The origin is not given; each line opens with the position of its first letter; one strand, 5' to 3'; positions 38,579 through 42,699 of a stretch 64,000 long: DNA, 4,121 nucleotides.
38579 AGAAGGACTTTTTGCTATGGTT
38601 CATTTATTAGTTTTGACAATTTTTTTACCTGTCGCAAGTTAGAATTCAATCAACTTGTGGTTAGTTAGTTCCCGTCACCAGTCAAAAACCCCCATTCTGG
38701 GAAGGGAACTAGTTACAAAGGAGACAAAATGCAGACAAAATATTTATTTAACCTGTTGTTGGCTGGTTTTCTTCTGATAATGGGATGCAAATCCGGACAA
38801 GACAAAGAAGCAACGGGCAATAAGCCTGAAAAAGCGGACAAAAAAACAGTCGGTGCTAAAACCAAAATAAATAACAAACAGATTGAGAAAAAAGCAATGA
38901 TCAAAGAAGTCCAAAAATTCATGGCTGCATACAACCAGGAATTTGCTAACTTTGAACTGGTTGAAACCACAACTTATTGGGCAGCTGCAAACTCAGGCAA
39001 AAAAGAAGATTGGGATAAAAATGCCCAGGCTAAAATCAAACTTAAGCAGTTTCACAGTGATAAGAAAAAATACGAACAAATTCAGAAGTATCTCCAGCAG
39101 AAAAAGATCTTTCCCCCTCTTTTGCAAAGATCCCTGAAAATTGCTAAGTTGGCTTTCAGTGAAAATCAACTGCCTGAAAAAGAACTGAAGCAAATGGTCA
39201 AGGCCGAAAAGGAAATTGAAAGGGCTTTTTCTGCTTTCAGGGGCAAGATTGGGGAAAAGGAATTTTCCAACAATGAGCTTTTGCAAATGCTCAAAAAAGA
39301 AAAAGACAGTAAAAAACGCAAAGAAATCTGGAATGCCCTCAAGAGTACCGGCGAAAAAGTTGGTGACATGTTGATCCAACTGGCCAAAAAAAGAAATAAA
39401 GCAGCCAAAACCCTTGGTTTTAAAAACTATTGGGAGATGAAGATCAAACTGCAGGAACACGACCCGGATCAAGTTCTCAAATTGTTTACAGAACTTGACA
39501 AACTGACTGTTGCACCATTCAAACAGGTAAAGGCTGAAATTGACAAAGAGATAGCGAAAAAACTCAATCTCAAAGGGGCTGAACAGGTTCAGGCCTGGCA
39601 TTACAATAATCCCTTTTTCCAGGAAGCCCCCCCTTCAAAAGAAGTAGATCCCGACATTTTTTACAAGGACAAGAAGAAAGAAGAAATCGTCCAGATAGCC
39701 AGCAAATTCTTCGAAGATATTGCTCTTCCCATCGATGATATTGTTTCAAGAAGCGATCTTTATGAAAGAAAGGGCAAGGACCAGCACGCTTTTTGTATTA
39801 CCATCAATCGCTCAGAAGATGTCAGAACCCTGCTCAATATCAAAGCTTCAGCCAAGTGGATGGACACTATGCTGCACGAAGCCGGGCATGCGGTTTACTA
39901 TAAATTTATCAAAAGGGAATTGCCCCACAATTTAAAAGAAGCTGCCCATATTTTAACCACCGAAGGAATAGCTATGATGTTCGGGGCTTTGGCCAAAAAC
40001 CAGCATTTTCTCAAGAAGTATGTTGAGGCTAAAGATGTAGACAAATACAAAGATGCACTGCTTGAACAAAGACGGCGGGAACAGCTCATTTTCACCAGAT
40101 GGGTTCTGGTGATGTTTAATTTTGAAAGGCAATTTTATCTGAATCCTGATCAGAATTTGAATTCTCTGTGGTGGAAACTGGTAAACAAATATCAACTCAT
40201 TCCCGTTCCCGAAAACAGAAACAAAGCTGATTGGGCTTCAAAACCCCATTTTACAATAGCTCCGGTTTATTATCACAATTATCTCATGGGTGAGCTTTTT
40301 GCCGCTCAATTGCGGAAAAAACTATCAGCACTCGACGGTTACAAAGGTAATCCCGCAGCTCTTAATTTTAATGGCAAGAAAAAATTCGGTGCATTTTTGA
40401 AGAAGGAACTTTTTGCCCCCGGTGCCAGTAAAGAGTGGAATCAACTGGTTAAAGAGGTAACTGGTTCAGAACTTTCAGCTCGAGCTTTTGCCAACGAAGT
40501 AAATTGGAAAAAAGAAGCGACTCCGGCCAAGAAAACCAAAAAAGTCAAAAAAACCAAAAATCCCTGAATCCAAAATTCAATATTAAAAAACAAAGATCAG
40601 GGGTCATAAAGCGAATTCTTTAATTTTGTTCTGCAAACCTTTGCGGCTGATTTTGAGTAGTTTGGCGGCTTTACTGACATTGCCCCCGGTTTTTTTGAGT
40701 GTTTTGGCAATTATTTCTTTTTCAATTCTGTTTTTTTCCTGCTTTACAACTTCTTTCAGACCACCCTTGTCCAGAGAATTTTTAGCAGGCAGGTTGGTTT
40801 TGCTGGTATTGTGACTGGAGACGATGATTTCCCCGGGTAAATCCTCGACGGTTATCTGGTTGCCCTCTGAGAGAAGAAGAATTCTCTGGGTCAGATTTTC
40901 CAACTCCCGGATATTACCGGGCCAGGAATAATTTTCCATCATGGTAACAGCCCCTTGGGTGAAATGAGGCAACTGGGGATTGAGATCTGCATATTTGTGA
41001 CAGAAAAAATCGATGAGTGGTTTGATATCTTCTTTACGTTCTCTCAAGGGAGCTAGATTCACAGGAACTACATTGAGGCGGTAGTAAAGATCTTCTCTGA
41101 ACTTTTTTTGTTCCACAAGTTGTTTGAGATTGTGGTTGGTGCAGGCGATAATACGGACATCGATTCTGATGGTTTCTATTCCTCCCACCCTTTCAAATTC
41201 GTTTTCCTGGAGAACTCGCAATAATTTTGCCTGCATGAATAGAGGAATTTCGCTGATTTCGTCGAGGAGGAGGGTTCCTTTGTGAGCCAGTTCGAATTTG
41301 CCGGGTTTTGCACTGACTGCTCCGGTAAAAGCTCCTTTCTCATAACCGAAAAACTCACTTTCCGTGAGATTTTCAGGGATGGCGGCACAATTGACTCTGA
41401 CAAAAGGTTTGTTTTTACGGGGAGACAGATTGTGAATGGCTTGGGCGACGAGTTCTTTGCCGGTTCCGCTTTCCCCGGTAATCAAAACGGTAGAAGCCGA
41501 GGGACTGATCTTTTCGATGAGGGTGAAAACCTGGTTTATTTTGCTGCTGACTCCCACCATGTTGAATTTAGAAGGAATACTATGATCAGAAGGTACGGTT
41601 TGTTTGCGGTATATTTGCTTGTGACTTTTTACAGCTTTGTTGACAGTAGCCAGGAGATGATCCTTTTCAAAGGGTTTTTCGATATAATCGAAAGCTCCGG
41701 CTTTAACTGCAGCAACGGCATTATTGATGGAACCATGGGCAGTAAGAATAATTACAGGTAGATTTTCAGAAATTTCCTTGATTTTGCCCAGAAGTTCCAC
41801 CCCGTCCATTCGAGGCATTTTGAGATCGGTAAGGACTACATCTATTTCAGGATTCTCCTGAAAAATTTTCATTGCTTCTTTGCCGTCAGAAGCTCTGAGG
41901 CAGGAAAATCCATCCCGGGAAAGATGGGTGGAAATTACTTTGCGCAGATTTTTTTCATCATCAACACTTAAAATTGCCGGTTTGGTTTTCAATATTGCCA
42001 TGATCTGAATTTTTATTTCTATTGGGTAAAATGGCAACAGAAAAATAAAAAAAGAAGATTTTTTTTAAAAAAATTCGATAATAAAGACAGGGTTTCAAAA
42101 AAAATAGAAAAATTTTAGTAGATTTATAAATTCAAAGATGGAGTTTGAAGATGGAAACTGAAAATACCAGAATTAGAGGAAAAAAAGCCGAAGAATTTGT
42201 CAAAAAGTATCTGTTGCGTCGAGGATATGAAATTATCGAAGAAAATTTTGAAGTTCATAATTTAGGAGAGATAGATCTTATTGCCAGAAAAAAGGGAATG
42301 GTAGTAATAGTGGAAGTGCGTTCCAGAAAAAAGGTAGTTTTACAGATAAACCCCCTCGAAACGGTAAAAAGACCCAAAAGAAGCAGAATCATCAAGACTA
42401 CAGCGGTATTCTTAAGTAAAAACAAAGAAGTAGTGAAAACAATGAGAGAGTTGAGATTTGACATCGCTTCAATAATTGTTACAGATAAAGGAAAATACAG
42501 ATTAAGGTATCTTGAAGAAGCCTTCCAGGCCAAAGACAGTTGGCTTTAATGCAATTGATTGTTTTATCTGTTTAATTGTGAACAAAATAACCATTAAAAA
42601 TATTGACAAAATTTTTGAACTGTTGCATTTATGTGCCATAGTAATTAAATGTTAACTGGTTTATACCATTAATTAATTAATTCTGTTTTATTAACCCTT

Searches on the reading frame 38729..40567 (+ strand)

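Call 6: search_protein_families(library=ncbifam, proteins=[window:38729-40567:+], max_evalue=0.00001)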
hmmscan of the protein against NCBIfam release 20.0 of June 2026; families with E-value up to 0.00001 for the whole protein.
window:38729-40567:+ (612 aa): 2 families
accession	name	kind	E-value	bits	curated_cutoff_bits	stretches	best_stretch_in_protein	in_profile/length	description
TIGR02289.1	M3_not_pepF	subfamily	3.5e-23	82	442.35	1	42-531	10-492/549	M3 family oligoendopeptidase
TIGR02290.1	M3_fam_3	subfamily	1.7e-15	57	561.7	1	130-532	130-530/587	M3 family oligoendopeptidase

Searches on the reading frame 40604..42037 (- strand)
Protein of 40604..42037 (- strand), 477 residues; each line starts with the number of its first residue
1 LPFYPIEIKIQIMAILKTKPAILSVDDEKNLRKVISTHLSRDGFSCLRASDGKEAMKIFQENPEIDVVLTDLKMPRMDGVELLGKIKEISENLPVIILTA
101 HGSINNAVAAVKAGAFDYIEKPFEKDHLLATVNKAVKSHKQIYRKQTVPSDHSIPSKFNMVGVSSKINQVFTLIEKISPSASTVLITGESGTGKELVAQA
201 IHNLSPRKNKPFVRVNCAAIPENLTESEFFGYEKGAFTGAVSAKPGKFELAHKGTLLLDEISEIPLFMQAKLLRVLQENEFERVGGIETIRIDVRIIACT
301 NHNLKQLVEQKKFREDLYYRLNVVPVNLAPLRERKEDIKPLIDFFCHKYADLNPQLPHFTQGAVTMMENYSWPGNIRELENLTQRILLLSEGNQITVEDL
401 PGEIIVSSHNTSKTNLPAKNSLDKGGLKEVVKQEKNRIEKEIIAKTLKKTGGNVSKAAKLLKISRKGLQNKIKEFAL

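Call 6: search_protein_families(library=ncbifam, proteins=[window:40604-42037:-], max_evalue=0.00001)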
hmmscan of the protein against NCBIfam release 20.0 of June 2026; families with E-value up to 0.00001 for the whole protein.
window:40604-42037:- (477 aa): 110 families (the best 25 are shown)
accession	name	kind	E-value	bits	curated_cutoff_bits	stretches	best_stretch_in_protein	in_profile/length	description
NF008469.0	PRK11361.1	equivalog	1.2e-141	472.5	714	1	18-476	3-455/461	acetoacetate metabolism transcriptional regulator AtoC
TIGR01818.1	ntrC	equivalog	2.2e-136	455.3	558.6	1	22-474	1-462/463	nitrogen regulation protein NR(I)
TIGR02915.1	PEP_resp_reg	equivalog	2.8e-122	408.8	502.6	1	22-474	1-441/445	PEP-CTERM-box response regulator transcription factor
NF051870.1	NAssimRespRegNtrX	equivalog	6.3e-119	397.8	600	1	22-475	4-450/452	nitrogen assimilation response regulator NtrX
NF008176.1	PRK10923.1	equivalog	5e-118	394.6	620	1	22-476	6-467/469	nitrogen regulation protein NR(I)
NF041946.1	LuxO_transreg_Vib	equivalog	2.8e-116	389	800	1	30-475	7-460/463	quorum-sensing sigma-54 dependent transcriptional regulator LuxO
NF041552.1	TF_PrdR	equivalog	3.2e-113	379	795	1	153-475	264-576/577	sigma-54 dependent transcriptional regulator PrdR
NF007689.0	PRK10365.1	equivalog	3.3e-113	378.8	760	1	19-472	5-439/441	sigma-54-dependent response regulator transcription factor ZraR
TIGR01817.1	nifA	equivalog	2.4e-111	373.1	528.85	1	132-474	170-526/534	nif-specific transcriptional activator NifA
NF050807.1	TransRegFlbDCaul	equivalog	4.1e-108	362.1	750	1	45-475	26-438/454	sigma-54-dependent transcriptional regulator FlbD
NF049963.1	RespRegFlgRCampy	domain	8.6e-105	351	750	1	23-400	4-377/429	fla regulon two-component system response regulator FlgR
NF011695.0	PRK15115.1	equivalog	3.8e-103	345.6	763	1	19-462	6-423/445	two-component system response regulator GlrR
NF003451.0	PRK05022.1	equivalog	4.3e-99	332.5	476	1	137-473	169-506/512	nitric oxide reductase transcriptional regulator NorR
NF038308.1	RNA_repair_RtcR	equivalog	7.4e-98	328.7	650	1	104-469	123-505/530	RNA repair transcriptional activator RtcR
NF041906.1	V4R_TF_MobR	exception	9.5e-91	304.9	999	1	126-474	205-543/544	phenol degradation transcriptional regulator MobR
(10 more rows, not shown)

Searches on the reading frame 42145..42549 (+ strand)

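Call 12: search_protein_families(library=pfam, proteins=[window:42145-42549:+], max_evalue=0.0001)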
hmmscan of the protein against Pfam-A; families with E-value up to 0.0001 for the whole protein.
window:42145-42549:+ (134 aa): 2 families
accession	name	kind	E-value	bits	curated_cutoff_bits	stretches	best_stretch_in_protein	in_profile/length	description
PF02021.23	UPF0102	-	1.9e-20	73.4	23.6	1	15-110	1-80/80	Uncharacterised protein family UPF0102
PF08378.17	NERD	-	1.2e-05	26.2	22.1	1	11-73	1-83/111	Nuclease-related domain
